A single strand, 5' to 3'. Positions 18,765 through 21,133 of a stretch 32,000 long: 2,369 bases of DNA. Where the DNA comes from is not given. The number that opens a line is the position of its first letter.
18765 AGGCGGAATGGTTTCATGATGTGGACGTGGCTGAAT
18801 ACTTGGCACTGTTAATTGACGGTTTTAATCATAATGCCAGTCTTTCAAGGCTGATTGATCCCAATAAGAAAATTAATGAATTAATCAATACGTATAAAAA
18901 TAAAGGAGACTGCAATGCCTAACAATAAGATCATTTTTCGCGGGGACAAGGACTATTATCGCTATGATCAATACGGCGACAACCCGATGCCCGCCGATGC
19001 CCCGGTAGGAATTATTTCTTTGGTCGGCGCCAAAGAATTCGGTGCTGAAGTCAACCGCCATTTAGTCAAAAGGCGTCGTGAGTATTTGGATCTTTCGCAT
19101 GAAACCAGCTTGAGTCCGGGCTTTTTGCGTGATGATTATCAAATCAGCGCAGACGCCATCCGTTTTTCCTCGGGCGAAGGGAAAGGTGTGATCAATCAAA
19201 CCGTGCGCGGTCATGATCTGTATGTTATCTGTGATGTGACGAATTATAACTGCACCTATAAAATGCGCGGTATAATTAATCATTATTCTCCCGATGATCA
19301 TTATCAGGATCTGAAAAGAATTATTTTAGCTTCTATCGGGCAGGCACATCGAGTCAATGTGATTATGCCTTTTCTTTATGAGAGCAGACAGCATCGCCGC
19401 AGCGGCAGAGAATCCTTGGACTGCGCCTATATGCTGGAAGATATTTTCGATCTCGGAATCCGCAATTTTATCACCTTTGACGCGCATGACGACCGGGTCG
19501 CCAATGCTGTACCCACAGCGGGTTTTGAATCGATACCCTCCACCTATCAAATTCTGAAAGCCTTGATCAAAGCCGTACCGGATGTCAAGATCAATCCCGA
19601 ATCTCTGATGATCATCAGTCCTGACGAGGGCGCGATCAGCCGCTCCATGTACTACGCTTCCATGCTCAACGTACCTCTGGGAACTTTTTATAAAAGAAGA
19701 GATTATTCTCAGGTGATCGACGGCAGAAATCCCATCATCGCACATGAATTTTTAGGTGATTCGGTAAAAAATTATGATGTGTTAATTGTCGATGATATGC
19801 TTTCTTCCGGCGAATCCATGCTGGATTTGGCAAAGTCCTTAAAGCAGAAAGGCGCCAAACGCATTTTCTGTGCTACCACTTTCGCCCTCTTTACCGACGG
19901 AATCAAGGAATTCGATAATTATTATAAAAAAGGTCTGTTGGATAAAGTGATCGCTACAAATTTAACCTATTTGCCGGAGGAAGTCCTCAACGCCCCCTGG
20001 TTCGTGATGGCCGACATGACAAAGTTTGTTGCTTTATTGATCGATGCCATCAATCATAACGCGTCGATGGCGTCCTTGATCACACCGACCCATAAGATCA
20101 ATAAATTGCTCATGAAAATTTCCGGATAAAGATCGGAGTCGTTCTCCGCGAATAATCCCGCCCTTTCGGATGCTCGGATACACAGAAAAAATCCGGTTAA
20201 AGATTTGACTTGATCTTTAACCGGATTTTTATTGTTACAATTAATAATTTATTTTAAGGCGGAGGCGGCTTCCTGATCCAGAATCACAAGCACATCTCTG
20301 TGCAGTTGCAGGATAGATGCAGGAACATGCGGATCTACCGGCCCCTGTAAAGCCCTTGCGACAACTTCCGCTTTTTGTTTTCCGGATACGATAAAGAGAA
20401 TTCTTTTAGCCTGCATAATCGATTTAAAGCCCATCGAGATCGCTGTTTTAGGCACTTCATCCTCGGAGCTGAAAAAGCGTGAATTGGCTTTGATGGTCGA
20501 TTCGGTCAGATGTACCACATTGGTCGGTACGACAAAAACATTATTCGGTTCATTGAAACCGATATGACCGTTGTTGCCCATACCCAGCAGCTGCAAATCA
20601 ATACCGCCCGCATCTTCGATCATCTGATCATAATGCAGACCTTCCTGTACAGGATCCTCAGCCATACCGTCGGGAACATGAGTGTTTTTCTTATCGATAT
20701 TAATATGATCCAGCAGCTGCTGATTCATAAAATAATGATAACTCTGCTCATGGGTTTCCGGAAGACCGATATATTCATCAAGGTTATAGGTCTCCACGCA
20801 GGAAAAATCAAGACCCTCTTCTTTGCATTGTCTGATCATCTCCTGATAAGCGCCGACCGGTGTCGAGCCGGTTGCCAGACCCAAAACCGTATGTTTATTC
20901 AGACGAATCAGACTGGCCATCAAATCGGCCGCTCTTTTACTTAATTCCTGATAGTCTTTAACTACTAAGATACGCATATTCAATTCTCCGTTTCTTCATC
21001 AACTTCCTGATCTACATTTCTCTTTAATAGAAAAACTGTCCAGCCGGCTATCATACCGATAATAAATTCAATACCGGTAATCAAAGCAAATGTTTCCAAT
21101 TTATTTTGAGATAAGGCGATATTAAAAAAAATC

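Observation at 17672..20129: Translationally coupled tandem pair of long PRPP-synthase-like paralogs with complementary active-site degeneration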

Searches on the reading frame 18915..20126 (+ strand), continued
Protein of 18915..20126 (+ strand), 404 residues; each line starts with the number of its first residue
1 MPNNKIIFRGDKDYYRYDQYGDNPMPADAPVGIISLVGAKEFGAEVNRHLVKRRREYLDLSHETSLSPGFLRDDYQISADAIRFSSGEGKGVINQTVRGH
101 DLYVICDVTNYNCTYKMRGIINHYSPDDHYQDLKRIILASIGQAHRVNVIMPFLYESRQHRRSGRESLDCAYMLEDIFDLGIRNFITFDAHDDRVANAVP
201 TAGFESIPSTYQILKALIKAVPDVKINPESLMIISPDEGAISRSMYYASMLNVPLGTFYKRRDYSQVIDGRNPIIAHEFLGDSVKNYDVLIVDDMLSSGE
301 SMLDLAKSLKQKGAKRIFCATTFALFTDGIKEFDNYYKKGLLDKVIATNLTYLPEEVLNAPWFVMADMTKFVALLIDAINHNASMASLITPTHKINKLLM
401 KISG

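Call 59: search_protein_families(library=pfam, proteins=[L080:4450-5838:-, L068:3136-4464:-, L048:2504-3154:-, L050:2122-3507:+, L081:7221-8072:-, L076:8208-8567:-, L083:3435-4427:+, L060:3805-4926:+, L019:7188-7523:+, L020:4619-5203:-], max_evalue=0.00001)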
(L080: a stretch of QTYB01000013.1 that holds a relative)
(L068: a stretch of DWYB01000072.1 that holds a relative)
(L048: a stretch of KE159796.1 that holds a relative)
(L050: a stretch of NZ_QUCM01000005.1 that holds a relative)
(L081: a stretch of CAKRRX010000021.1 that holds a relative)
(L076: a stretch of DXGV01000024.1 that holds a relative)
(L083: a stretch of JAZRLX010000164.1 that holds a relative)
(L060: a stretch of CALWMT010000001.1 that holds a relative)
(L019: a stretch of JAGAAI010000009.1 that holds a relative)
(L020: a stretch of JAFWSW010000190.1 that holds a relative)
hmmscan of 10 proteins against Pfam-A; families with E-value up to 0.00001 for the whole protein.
L080:4450-5838:- (462 aa): 4 families
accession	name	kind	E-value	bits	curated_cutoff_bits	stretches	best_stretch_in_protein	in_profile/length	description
PF04459.17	DUF512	-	1.1e-80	270.1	25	1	224-426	1-201/202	Protein of unknown function (DUF512)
PF19238.5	Radical_SAM_2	-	4.9e-64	215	26.7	1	70-221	1-151/151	Radical SAM-like domain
PF17820.7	PDZ_6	-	7.9e-13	48.4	27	1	9-57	2-53/54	PDZ domain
PF00595.29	PDZ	-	9.8e-07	29.5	23.2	1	8-40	28-60/81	PDZ domain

L068:3136-4464:- (442 aa): 10 families
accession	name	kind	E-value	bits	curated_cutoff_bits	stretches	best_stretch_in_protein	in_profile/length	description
PF01926.29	MMR_HSR1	-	1.6e-62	209.1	21.9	2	179-297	1-113/113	50S ribosome-binding GTPase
PF14714.11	KH_dom-like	-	1.4e-36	125.1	27.3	1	355-435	1-81/81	KH-domain-like of EngA bacterial GTPase enzymes, C-terminal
PF02421.24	FeoB_N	-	1.3e-28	99.9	27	2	179-342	2-153/156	Ferrous iron transport protein B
PF00009.33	GTP_EFTU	-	8e-25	88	26.5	2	210-350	54-187/188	Elongation factor Tu GTP binding domain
PF00350.29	Dynamin_N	-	6e-15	56.1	27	0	180-216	1-36/168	Dynamin family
PF04548.22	AIG1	-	2.8e-13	50.1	27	1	179-281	2-104/212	AIG1 family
PF03193.22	RsgA_GTPase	-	6.2e-10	39.6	30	0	180-236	109-169/174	RsgA GTPase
PF08477.19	Roc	-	4.4e-07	30.6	27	0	179-299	1-119/119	Ras of Complex, Roc, domain of DAPkinase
PF00071.28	Ras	-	1.7e-06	28.1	21.6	0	180-345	2-156/162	Ras family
PF00005.33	ABC_tran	-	2.3e-06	28.7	25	0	5-28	13-36/137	ABC transporter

L048:2504-3154:- (216 aa): 1 family
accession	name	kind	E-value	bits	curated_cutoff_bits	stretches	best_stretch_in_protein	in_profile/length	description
PF02660.20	G3P_acyltransf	-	1.4e-51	175.2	24.1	1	9-200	1-164/164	Glycerol-3-phosphate acyltransferase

L050:2122-3507:+ (461 aa): 3 families
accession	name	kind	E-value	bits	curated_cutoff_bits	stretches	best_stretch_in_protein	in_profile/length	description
PF01225.30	Mur_ligase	-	1.8e-30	105.6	21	1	11-112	1-94/95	Mur ligase family, catalytic domain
PF08245.18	Mur_ligase_M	-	2.6e-29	103.1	24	1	118-298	1-200/200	Mur ligase middle domain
PF02875.26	Mur_ligase_C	-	1.6e-25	90.8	28.4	1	320-449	1-127/127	Mur ligase, glutamate ligase domain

L081:7221-8072:- (283 aa): 1 family
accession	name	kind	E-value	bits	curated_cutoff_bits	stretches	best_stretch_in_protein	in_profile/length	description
PF02578.20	Cu-oxidase_4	-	6.2e-87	291.4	22.9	1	41-280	1-237/238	Multi-copper polyphenol oxidoreductase laccase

L076:8208-8567:- (119 aa): 1 family
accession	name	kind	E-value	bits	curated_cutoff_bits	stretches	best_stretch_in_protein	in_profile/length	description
PF02021.23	UPF0102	-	4.2e-29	101.2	23.6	1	13-103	1-79/80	Uncharacterised protein family UPF0102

L083:3435-4427:+ (330 aa): 3 families
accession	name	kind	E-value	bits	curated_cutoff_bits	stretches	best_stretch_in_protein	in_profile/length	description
PF01695.23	IstB_IS21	-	2.3e-17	63.7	24.1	1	178-321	87-230/238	IstB-like ATP binding protein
PF00308.24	Bac_DnaA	-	7.3e-08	33.2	23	1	185-307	36-155/162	Bacterial DnaA ATPAse domain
PF20720.3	nSTAND3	-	9.1e-06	25.9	27.2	0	181-223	15-57/155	Novel STAND NTPase 3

L060:3805-4926:+ (373 aa): 1 family
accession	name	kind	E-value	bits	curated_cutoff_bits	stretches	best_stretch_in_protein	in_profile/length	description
PF07261.16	DnaB_2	-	8.3e-35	118.8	22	2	144-214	2-72/74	Replication initiation and membrane attachment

L019:7188-7523:+ (111 aa): 0 families

L020:4619-5203:- (194 aa): 1 family
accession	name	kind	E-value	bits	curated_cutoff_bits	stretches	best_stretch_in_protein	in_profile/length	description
PF02677.20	QueH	-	1.9e-54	184.8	23.5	1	6-174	1-174/175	Epoxyqueuosine reductase QueH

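Call 60: find_encoding_contigs(protein=P0124, flank=10000, max_places=2)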
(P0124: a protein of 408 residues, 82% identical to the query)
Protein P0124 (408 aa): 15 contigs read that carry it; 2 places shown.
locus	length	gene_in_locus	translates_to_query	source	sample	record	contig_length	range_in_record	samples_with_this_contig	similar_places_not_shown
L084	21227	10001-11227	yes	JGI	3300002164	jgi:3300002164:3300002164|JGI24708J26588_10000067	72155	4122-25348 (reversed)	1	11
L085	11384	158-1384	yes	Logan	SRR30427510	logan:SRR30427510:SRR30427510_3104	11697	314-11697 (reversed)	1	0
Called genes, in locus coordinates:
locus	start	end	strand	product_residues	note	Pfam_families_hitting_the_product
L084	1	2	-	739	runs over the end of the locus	PF03717:PBP_dimer, PF00905:Transpeptidase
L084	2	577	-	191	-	PF04093:MreD (weak)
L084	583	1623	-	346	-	PF04085:MreC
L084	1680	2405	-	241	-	PF20582:UPF0758_N, PF04002:RadC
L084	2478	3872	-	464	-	PF01336:tRNA_anti-codon, PF00152:tRNA-synt_2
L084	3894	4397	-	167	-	PF02810:SEC-C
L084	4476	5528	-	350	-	PF06144:DNA_pol3_delta, PF21694:DNA_pol3_delta_C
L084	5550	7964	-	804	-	PF03772:Competence, PF00753:Lactamase_B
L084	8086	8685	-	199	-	PF03193:RsgA_GTPase (weak), PF00009:GTP_EFTU (weak), PF00350:Dynamin_N (faint), PF01926:MMR_HSR1, PF02421:FeoB_N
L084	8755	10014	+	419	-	PF13793:Pribosyltran_N, PF00156:Pribosyltran, PF14572:Pribosyl_synth (weak)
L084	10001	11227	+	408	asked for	PF13793:Pribosyltran_N, PF00156:Pribosyltran, PF14572:Pribosyl_synth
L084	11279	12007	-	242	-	PF01182:Glucosamine_iso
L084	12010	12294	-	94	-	-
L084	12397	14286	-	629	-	PF05833:NFACT_N, PF05670:NFACT-R_1, PF18297:NFACT-R_2 (weak)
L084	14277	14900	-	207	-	PF02677:QueH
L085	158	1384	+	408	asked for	PF13793:Pribosyltran_N, PF00156:Pribosyltran, PF14572:Pribosyl_synth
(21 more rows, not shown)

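Call 61: find_encoding_contigs(protein=P0122, flank=10000, max_places=2)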
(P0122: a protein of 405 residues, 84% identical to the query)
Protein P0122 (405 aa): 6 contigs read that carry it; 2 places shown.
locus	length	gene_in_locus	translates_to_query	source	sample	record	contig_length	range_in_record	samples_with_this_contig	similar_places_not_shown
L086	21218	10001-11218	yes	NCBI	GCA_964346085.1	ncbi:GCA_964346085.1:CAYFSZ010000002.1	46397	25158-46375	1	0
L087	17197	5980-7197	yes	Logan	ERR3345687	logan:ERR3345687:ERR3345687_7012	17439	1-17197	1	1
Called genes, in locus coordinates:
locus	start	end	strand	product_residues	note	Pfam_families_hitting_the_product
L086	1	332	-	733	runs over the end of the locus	PF03717:PBP_dimer, PF00905:Transpeptidase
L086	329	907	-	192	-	-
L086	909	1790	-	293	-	PF04085:MreC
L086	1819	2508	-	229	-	PF20582:UPF0758_N, PF04002:RadC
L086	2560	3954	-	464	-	PF01336:tRNA_anti-codon, PF00152:tRNA-synt_2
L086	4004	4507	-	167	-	PF02810:SEC-C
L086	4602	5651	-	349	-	PF13177:DNA_pol3_delta2 (faint), PF06144:DNA_pol3_delta, PF21694:DNA_pol3_delta_C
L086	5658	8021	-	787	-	PF03772:Competence, PF00753:Lactamase_B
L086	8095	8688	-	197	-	PF03193:RsgA_GTPase (weak), PF00009:GTP_EFTU (faint), PF09439:SRPRB (faint), PF00350:Dynamin_N (faint), PF01926:MMR_HSR1, PF02421:FeoB_N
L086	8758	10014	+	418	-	PF13793:Pribosyltran_N, PF00156:Pribosyltran, PF14572:Pribosyl_synth (weak)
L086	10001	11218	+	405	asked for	PF13793:Pribosyltran_N, PF00156:Pribosyltran, PF14572:Pribosyl_synth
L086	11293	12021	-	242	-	PF01182:Glucosamine_iso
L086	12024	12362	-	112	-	-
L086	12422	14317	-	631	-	PF05833:NFACT_N, PF05670:NFACT-R_1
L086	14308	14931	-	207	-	PF02677:QueH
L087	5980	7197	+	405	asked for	PF13793:Pribosyltran_N, PF00156:Pribosyltran, PF14572:Pribosyl_synth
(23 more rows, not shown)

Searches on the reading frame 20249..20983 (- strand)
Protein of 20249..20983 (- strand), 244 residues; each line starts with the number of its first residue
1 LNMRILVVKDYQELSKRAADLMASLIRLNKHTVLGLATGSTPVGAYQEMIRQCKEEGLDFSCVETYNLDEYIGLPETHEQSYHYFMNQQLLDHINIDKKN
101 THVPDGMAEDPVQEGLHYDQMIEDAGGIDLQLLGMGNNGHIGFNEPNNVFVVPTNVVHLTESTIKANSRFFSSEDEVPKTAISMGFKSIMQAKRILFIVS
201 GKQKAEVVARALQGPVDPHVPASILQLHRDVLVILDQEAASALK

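Call 70: search_protein_families(library=pfam, proteins=[window:20249-20983:-], max_evalue=0.00001)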
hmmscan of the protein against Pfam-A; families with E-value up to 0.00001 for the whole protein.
window:20249-20983:- (244 aa): 1 family
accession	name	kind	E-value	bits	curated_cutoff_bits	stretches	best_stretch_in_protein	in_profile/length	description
PF01182.26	Glucosamine_iso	-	7.9e-27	95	27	1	12-229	8-220/225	Glucosamine-6-phosphate isomerases/6-phosphogluconolactonase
